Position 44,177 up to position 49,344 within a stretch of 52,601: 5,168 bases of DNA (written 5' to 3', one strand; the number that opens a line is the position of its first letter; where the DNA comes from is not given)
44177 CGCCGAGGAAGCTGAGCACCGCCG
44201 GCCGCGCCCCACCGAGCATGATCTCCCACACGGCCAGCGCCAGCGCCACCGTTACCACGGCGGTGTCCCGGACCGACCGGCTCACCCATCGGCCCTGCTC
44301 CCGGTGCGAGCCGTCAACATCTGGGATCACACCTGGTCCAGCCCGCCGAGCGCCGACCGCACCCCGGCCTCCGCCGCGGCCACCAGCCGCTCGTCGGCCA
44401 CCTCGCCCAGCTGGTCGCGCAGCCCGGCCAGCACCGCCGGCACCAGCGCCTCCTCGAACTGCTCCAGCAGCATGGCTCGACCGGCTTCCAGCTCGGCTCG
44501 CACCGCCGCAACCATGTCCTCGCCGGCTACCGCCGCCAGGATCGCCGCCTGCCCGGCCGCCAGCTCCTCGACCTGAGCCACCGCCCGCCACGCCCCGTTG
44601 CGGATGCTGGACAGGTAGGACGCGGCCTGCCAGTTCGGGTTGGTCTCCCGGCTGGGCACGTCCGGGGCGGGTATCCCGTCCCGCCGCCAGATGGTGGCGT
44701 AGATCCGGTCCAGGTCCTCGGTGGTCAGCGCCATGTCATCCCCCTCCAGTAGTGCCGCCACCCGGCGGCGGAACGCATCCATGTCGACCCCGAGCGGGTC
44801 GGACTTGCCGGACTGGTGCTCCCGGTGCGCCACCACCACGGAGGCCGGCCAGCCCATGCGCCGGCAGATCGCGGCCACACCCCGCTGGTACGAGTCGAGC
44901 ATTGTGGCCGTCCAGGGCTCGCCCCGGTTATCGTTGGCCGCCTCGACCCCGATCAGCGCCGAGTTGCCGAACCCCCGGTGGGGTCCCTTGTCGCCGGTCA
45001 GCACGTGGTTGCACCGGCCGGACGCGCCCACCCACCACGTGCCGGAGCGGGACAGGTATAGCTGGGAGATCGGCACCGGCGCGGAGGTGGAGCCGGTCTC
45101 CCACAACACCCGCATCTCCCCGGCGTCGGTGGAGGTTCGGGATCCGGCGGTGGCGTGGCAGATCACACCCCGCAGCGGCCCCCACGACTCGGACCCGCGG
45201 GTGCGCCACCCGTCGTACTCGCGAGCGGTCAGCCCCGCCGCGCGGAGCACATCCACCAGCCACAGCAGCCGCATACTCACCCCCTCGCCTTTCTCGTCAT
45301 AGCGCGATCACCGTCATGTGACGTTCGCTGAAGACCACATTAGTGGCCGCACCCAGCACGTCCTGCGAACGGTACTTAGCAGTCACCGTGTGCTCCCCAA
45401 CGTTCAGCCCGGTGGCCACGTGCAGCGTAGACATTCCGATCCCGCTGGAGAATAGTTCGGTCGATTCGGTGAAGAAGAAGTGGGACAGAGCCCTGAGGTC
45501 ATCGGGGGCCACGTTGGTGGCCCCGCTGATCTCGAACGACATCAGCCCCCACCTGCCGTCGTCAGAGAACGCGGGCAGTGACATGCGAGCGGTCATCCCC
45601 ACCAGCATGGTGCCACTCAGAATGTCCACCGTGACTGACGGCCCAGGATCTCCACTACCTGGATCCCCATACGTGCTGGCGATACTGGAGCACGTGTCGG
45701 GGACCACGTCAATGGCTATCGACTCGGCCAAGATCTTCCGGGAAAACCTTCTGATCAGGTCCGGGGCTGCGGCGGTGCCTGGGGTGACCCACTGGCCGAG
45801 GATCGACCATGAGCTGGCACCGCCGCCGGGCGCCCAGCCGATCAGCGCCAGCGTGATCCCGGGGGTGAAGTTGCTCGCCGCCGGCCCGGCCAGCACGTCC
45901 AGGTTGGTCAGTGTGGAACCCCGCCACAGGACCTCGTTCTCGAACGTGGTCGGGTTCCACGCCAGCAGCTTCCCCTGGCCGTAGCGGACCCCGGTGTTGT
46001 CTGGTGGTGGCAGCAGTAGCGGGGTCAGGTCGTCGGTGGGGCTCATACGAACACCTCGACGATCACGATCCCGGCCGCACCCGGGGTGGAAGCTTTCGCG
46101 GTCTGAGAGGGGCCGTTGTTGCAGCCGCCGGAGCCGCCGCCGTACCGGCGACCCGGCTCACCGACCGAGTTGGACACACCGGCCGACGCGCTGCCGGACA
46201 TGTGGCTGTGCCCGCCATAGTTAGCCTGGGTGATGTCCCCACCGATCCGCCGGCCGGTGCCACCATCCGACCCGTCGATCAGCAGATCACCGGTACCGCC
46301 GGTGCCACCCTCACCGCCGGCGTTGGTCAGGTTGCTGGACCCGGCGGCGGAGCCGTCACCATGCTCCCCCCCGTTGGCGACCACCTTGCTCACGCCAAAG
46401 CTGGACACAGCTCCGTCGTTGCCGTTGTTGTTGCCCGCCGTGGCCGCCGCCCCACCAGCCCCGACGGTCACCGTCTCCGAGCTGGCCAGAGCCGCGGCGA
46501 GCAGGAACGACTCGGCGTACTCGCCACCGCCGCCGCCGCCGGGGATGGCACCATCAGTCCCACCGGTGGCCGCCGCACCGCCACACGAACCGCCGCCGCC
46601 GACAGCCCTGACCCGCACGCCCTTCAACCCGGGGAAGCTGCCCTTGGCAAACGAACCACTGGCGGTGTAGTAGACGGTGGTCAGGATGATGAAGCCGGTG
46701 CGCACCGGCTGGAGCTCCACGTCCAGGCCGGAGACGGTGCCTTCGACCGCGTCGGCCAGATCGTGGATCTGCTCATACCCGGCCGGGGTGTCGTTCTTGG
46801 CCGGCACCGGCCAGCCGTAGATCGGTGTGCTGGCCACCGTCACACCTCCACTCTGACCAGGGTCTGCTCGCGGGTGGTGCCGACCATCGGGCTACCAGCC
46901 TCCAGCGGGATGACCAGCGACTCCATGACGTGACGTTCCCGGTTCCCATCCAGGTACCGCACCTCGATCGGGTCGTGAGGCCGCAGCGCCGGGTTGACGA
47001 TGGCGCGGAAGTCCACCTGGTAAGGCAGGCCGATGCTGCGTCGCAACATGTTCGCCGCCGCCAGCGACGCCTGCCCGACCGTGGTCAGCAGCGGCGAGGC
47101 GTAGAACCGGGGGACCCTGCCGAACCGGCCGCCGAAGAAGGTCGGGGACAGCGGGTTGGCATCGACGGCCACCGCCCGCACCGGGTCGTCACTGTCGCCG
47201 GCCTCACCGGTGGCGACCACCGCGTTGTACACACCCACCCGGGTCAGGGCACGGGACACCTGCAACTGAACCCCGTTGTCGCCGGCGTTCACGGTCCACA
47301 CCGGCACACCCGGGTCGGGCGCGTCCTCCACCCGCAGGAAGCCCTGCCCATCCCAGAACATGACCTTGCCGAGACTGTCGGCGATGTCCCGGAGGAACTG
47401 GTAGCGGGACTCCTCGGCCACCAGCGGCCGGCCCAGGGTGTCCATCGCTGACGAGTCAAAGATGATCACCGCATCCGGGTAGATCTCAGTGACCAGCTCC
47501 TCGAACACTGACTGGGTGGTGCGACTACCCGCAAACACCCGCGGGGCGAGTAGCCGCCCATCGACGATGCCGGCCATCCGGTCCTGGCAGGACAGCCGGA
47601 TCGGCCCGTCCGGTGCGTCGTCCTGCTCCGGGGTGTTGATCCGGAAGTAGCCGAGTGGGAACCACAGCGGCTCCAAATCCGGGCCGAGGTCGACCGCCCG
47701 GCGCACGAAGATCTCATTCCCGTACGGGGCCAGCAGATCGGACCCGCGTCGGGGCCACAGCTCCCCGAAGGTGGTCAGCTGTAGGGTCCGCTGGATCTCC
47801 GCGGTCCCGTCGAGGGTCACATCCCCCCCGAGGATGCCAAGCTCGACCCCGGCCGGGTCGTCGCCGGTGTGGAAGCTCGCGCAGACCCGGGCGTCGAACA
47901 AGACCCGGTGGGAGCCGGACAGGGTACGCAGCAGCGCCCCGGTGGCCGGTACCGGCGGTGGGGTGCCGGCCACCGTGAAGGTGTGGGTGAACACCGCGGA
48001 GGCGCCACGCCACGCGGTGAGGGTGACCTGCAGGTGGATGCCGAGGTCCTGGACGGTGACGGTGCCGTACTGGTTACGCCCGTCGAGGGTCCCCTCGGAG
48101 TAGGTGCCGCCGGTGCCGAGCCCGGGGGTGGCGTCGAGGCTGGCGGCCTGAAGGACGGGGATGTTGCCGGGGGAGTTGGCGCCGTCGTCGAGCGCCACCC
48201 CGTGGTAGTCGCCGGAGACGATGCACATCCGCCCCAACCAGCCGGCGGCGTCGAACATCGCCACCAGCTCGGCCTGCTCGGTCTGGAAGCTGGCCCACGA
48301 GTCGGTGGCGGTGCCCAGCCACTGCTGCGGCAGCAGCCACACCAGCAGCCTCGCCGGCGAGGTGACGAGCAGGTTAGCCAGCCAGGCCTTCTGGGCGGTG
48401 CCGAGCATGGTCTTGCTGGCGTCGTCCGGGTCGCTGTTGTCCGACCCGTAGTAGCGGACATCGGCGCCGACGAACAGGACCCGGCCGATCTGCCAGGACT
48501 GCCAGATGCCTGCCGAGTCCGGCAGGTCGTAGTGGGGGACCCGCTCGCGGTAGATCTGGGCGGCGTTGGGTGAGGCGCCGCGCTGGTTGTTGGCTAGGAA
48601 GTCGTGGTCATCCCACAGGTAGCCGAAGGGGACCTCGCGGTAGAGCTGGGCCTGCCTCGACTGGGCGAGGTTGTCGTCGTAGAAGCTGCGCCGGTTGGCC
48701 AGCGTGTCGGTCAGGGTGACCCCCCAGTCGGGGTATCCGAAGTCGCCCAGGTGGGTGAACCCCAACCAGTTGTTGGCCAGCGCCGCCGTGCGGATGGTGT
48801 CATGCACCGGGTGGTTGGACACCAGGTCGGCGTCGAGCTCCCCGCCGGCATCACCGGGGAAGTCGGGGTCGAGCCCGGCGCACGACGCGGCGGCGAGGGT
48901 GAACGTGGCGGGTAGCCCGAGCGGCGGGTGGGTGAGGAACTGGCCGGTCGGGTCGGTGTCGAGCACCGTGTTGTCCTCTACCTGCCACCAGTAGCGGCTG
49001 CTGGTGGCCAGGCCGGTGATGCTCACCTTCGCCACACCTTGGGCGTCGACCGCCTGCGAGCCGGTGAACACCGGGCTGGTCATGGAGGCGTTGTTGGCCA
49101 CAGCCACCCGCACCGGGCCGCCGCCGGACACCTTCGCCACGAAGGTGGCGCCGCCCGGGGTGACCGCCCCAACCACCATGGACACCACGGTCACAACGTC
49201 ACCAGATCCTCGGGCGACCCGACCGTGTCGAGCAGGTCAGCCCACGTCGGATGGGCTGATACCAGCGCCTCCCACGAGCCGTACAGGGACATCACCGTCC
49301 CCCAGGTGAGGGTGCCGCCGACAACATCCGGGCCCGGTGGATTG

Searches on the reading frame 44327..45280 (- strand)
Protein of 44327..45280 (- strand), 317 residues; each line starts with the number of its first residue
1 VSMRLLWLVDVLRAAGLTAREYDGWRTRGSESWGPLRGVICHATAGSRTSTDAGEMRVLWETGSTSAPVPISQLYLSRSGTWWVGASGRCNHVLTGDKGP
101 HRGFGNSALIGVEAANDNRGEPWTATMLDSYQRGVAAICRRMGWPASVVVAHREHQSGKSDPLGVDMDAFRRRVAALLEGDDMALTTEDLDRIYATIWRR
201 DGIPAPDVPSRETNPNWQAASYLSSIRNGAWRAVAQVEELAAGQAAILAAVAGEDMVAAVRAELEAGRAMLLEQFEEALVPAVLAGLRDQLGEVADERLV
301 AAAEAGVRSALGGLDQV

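Call 36: search_protein_families(library=pfam, proteins=[window:44327-45280:-], max_evalue=0.001)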
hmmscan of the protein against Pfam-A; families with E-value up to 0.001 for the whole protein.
window:44327-45280:- (317 aa): 1 family
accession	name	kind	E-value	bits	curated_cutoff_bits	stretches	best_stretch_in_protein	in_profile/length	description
PF01510.30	Amidase_2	-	1.1e-12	48.8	26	1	34-162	3-129/131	N-acetylmuramoyl-L-alanine amidase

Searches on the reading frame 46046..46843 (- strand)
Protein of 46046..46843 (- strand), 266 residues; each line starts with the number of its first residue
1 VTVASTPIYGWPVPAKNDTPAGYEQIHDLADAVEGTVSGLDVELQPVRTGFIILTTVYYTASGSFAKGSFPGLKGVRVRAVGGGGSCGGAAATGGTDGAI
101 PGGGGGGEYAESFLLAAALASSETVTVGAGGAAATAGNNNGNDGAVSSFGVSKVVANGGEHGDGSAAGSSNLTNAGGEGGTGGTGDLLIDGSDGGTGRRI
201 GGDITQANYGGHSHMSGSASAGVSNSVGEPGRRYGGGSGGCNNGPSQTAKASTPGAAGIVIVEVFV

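Call 70: search_protein_families(library=pfam, proteins=[window:46046-46843:-], max_evalue=0.001)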
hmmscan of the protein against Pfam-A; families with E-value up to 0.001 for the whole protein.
window:46046-46843:- (266 aa): 1 family
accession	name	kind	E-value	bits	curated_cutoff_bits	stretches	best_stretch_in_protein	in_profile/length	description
PF21722.4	Gly_rich_2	-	8.1e-09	36.2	24.3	1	72-263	13-224/226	Glycine-rich domain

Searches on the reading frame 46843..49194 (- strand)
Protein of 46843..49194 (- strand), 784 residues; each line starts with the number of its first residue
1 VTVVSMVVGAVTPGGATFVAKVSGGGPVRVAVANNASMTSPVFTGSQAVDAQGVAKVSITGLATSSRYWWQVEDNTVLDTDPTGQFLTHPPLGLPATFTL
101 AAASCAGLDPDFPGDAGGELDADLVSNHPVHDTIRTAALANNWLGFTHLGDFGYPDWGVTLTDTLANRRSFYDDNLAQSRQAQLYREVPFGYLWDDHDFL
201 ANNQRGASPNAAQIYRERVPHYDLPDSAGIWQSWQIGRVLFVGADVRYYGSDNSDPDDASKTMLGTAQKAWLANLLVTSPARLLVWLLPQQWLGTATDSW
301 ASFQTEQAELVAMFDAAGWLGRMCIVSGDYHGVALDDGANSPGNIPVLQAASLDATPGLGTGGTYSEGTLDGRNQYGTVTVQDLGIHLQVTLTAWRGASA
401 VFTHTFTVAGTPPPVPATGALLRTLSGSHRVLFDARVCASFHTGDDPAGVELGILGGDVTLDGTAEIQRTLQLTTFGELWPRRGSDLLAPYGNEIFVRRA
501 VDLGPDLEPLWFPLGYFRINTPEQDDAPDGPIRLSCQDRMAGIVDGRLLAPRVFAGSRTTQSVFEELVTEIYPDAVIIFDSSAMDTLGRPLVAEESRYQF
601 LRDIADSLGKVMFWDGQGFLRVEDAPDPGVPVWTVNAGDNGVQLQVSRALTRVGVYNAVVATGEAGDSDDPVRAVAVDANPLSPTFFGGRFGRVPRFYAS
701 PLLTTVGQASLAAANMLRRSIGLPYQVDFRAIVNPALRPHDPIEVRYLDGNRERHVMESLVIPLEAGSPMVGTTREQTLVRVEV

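Call 12: search_protein_families(library=pfam, proteins=[window:46843-49194:-], max_evalue=0.01)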
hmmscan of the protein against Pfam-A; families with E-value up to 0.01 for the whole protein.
window:46843-49194:- (784 aa): 3 families
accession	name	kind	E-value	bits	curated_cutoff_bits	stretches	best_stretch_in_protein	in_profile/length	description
PF16466.10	DUF5047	-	2.9e-27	96.1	25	1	457-580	1-125/135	Domain of unknown function (DUF5047)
PF09423.15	PhoD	-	9.9e-09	35.2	27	1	162-332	60-265/343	PhoD-like phosphatase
PF16655.11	PhoD_N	-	0.0011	19.8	30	1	25-88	27-90/90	PhoD-like phosphatase, N-terminal domain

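Call 13: search_protein_families(library=phrogs, proteins=[window:46843-49194:-], max_evalue=0.01)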
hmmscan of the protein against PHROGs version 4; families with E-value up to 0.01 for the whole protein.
window:46843-49194:- (784 aa): 4 families
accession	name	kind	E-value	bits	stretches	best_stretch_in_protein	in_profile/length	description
phrog_24476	-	other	1.9e-102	344.8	1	1-405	1-421/1066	phosphodiesterase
phrog_13624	-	other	7.4e-52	177.7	1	2-399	229-629/651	hydrolase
phrog_1887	-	tail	1.9e-47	163.6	1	452-781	323-658/670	tail protein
phrog_25497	-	unknown function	5e-35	121.9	1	2-356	221-563/635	-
